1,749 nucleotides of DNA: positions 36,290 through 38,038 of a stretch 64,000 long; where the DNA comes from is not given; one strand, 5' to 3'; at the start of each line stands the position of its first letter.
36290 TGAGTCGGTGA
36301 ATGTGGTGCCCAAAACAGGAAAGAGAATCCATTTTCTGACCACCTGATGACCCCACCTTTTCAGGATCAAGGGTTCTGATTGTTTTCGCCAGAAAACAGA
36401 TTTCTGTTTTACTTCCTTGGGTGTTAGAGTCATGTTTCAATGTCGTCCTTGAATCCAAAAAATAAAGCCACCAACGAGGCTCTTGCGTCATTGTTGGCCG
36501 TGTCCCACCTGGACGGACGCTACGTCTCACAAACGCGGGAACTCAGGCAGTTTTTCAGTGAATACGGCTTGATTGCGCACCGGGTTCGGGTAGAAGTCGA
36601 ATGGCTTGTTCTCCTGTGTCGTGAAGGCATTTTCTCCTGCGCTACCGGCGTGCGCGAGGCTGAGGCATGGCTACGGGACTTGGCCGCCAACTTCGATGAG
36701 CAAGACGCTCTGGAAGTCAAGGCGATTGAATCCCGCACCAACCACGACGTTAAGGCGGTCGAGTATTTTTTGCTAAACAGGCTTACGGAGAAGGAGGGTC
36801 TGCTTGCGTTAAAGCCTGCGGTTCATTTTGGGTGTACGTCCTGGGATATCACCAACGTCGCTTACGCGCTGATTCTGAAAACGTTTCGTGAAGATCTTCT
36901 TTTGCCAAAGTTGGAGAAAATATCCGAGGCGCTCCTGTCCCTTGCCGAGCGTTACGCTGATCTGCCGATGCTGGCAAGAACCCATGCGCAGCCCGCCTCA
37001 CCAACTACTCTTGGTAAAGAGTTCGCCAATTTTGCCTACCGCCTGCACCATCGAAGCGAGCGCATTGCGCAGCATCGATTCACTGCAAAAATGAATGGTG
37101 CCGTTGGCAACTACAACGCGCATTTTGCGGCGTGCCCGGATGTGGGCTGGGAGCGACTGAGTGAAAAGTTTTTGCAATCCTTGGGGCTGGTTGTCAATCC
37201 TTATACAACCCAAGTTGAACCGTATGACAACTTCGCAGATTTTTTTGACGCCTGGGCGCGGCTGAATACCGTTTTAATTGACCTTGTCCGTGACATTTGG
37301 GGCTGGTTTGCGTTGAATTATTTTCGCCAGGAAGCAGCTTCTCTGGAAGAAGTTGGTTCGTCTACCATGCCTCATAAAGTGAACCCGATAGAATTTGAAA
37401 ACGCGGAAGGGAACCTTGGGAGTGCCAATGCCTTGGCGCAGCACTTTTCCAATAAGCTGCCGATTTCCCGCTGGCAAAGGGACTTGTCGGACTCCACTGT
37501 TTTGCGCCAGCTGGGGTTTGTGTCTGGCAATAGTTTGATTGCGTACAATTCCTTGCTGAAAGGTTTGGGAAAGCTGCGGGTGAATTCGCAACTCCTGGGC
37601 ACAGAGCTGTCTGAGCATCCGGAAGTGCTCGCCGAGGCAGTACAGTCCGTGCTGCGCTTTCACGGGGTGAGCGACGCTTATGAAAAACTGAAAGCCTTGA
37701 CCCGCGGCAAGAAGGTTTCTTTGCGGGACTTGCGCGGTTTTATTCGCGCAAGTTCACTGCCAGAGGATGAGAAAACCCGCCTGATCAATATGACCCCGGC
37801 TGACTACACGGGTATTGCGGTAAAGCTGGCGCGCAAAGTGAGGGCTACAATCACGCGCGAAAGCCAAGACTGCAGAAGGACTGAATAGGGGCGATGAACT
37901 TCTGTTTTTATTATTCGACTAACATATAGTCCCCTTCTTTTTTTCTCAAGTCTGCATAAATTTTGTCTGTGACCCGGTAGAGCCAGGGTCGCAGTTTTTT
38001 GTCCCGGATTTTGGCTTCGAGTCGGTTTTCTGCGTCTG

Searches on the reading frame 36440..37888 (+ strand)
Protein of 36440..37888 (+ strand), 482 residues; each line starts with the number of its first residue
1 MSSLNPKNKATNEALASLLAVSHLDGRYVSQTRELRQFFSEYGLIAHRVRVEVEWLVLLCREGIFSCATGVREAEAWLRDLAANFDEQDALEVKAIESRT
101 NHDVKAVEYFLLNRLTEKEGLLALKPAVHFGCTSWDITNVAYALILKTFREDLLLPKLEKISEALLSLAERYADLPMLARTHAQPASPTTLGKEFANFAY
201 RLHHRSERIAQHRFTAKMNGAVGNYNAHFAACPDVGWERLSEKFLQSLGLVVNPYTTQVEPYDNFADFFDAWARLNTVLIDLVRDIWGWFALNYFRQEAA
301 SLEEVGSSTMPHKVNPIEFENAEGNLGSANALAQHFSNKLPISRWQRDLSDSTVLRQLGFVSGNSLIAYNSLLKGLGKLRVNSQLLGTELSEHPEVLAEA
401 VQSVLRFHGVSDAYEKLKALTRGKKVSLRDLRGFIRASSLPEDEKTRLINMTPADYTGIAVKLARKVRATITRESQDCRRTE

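Call 12: search_protein_families(library=pfam, proteins=[window:36440-37888:+])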
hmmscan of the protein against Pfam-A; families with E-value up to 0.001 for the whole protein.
window:36440-37888:+ (482 aa): 2 families
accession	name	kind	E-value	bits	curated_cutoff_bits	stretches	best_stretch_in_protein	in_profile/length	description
PF00206.25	Lyase_1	-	6.9e-49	167.4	27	1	26-325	1-306/312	Lyase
PF08328.16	ASL_C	-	2.4e-40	137.6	35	1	343-457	1-115/115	Adenylosuccinate lyase C-terminal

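Call 73: find_encoding_contigs(protein=window:36440-37888:+, flank=10000, max_places=6)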
Protein window:36440-37888:+ (482 aa): no gene with exactly this product is on record in the collection.
